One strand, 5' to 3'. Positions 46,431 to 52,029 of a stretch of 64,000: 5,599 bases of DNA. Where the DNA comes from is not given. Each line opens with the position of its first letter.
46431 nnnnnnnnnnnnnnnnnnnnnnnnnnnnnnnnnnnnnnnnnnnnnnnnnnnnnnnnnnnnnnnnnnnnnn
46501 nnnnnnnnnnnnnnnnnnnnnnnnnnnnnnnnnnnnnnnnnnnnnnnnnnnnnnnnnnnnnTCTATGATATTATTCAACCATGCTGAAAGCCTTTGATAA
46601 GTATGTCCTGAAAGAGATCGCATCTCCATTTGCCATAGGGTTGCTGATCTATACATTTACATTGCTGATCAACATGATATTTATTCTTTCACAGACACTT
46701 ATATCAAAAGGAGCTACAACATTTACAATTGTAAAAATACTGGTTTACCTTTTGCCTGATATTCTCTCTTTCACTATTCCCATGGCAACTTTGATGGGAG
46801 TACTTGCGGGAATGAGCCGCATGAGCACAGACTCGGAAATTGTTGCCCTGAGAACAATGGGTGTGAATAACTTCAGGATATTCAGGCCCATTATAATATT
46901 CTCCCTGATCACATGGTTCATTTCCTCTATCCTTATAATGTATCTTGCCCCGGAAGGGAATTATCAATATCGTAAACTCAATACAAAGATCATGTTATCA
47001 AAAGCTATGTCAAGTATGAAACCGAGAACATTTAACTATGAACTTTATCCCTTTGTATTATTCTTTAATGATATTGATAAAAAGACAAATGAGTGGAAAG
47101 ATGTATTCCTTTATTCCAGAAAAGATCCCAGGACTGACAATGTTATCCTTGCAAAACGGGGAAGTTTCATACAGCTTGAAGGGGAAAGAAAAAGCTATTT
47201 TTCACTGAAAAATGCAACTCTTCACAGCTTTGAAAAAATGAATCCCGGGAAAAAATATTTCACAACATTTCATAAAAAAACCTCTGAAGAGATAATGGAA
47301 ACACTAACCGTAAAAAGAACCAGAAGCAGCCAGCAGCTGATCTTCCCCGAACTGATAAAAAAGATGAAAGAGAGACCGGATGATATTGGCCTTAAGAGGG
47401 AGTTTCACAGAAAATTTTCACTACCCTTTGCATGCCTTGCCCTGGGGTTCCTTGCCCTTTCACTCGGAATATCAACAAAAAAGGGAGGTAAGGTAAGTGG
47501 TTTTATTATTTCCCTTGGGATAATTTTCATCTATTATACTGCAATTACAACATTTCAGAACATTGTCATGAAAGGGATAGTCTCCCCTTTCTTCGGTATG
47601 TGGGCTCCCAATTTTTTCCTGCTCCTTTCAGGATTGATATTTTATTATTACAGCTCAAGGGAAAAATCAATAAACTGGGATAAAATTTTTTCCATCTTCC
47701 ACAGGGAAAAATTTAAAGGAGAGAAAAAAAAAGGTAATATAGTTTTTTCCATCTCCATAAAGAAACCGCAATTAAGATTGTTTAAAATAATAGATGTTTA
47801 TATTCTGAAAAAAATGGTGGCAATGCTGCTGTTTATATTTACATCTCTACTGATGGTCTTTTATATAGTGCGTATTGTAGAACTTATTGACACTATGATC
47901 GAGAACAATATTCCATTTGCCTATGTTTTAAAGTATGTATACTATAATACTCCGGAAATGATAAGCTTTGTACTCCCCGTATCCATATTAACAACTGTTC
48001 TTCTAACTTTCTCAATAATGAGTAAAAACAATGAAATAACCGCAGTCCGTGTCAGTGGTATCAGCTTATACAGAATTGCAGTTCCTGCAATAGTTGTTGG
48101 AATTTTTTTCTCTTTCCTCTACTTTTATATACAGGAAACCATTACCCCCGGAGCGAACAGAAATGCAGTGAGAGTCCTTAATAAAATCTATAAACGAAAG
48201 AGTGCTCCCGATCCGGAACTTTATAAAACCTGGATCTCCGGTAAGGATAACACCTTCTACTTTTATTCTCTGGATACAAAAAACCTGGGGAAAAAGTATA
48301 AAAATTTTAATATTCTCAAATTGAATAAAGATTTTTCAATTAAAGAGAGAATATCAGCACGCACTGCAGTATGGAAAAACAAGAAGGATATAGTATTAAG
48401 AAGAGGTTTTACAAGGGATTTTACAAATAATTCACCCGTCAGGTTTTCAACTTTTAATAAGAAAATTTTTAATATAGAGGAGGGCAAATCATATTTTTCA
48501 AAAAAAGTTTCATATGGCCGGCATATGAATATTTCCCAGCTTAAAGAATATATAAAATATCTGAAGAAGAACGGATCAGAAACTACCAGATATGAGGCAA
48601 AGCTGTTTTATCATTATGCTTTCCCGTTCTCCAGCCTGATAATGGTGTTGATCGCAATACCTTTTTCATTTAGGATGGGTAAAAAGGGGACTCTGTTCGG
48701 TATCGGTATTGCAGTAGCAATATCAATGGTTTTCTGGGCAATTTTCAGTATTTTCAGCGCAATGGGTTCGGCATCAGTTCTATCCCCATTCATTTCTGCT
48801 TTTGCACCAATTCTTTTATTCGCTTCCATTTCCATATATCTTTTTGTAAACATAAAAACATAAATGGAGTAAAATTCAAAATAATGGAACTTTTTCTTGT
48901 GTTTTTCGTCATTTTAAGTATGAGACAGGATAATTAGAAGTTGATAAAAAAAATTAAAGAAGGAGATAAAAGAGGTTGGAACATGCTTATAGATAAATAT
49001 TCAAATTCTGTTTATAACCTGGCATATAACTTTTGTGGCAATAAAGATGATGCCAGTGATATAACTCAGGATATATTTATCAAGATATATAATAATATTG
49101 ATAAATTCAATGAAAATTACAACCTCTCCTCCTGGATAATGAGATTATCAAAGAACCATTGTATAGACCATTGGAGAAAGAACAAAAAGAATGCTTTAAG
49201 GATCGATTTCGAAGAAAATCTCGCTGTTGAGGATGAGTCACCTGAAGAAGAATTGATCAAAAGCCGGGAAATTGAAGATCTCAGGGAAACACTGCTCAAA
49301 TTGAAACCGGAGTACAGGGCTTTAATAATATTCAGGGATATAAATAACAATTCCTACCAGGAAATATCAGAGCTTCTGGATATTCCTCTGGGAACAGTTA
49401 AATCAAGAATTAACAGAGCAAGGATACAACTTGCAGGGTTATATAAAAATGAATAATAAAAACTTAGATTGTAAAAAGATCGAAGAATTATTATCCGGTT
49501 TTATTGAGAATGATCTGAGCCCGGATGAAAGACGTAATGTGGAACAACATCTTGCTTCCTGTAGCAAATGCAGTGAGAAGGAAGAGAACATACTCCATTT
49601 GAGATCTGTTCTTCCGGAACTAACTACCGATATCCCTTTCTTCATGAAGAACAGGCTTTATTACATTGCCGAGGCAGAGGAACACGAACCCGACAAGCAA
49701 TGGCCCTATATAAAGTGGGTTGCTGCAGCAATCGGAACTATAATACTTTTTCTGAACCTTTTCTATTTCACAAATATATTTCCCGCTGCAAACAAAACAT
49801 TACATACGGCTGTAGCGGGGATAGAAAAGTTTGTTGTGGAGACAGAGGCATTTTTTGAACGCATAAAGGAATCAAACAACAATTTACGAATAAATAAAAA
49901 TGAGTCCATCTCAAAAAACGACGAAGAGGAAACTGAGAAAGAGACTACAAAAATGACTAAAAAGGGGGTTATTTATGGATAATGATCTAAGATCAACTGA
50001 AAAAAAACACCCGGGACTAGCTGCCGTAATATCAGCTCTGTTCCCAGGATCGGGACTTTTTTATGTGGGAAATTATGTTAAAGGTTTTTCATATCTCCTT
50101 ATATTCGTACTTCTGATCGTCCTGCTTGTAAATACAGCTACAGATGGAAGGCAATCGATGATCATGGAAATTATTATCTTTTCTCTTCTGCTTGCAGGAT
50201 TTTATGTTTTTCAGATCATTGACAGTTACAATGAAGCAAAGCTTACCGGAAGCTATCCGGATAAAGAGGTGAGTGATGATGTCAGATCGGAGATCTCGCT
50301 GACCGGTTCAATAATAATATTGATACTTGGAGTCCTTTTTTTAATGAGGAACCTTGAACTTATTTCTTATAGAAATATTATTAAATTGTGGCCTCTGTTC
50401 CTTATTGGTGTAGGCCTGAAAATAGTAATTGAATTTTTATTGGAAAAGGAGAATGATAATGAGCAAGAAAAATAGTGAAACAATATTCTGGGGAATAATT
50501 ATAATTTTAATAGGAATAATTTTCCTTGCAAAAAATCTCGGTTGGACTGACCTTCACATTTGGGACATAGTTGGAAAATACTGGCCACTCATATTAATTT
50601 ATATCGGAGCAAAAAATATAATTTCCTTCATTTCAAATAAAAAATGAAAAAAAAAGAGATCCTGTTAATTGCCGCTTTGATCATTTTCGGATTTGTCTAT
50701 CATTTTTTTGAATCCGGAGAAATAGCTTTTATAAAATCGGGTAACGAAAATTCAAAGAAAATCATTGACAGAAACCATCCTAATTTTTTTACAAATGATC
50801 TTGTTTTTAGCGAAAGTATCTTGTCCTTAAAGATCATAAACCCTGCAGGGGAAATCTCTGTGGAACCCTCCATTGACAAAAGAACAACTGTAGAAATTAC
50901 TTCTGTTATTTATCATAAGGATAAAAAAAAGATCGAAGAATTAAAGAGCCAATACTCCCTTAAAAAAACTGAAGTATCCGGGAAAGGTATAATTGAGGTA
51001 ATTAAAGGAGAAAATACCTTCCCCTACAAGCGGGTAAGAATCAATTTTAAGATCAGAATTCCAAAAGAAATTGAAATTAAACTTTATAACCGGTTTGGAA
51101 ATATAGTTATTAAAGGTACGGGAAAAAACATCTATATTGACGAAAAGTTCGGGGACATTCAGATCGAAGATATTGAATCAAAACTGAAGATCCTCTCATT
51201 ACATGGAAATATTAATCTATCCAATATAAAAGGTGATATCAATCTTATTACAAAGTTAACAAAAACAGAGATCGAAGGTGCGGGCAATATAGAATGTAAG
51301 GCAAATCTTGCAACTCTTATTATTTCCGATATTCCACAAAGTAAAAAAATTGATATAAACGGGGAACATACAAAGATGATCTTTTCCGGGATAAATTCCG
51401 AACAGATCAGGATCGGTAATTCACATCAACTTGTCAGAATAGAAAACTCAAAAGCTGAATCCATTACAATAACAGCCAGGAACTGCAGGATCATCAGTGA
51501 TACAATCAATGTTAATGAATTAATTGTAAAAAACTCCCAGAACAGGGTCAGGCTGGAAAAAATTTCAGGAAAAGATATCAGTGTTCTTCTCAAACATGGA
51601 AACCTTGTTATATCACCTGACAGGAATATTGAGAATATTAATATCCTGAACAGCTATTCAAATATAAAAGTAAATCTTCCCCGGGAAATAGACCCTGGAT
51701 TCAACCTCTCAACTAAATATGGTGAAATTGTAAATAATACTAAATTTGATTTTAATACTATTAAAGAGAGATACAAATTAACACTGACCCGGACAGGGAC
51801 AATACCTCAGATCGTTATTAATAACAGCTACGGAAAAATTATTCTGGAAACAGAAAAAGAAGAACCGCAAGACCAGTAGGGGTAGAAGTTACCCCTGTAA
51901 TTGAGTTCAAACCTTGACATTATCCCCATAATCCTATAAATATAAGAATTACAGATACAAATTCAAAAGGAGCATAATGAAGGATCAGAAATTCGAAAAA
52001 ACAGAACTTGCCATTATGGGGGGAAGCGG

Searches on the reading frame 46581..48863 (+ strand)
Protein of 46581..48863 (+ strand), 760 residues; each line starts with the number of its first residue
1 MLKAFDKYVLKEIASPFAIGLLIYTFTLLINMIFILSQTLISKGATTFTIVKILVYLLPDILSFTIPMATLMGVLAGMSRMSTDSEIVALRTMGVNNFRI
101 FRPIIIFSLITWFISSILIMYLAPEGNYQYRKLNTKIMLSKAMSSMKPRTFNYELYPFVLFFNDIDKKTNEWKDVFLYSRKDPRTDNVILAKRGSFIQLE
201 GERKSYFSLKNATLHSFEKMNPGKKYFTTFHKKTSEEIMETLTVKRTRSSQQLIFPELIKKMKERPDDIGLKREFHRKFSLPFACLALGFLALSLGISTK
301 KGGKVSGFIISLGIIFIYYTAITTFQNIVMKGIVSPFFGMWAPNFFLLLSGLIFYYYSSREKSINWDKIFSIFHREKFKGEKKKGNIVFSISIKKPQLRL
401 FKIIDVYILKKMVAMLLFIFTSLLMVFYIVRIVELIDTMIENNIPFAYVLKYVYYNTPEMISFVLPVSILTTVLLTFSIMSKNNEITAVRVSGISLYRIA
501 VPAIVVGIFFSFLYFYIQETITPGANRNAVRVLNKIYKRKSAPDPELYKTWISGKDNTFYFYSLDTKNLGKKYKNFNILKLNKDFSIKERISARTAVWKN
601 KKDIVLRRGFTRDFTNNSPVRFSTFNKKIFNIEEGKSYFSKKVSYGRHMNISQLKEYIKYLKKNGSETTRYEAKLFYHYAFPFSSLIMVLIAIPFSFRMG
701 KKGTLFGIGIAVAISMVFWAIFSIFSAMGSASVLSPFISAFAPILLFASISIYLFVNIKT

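Call 35: search_protein_families(library=pfam, proteins=[window:46581-48863:+], max_evalue=0.00001)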
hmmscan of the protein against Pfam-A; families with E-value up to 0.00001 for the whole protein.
window:46581-48863:+ (760 aa): 1 family
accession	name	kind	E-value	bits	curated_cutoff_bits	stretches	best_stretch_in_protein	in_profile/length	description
PF03739.19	LptF_LptG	-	1.5e-150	501.6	27.9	2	407-755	2-351/353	Lipopolysaccharide export system permease LptF/LptG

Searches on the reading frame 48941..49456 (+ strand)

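Call 35: search_protein_families(library=pfam, proteins=[window:48941-49456:+], max_evalue=0.00001)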
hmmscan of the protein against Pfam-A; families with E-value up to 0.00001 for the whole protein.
window:48941-49456:+ (171 aa): 3 families
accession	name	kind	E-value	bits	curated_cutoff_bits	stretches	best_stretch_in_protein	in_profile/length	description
PF04542.20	Sigma70_r2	-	3.7e-18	65.5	24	1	16-83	1-70/71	Sigma-70 region 2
PF08281.18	Sigma70_r4_2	-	8.8e-15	54.5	25.7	1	112-164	2-54/54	Sigma-70, region 4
PF04545.22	Sigma70_r4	-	2.7e-07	30.4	24.1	1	118-161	2-45/50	Sigma-70, region 4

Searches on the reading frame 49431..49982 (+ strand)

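Call 35: search_protein_families(library=pfam, proteins=[window:49431-49982:+], max_evalue=0.00001)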
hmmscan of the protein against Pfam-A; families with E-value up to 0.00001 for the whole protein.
window:49431-49982:+ (183 aa): 1 family
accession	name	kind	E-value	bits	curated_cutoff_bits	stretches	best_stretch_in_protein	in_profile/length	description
PF13490.11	zf-HC2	-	7e-12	45.7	22.2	1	14-47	1-34/35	Putative zinc-finger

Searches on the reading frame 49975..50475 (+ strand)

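Call 35: search_protein_families(library=pfam, proteins=[window:49975-50475:+], max_evalue=0.00001)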
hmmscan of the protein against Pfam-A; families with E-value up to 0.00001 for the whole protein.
window:49975-50475:+ (166 aa): 2 families
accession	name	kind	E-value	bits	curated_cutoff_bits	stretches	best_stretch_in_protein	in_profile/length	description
PF18917.5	LiaI-LiaF-like_TM1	-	4.2e-10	40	27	1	110-150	2-41/42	LiaI-LiaF-like transmembrane region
PF22570.1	LiaF-TM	-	7.2e-07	30.4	27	1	113-153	4-44/98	LiaF transmembrane domain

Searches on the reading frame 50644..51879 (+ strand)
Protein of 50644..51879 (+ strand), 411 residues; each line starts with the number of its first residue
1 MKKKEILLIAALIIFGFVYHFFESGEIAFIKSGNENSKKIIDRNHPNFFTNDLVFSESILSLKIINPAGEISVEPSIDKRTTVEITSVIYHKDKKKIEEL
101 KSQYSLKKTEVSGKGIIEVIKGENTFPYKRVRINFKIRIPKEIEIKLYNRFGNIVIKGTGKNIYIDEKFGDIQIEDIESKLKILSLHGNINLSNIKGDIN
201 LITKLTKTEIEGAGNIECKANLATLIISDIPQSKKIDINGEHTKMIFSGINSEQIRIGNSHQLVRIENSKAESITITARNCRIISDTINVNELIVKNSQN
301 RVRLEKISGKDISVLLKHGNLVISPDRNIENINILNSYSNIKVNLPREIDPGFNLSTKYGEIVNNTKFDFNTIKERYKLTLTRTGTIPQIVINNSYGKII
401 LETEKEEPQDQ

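Call 35: search_protein_families(library=pfam, proteins=[window:50644-51879:+], max_evalue=0.00001)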
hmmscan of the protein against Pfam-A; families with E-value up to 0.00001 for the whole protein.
window:50644-51879:+ (411 aa): 1 family
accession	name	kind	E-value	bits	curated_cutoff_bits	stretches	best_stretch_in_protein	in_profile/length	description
PF13349.12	DUF4097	-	8.6e-08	32.3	22.9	0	71-389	13-235/247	Toastrack DUF4097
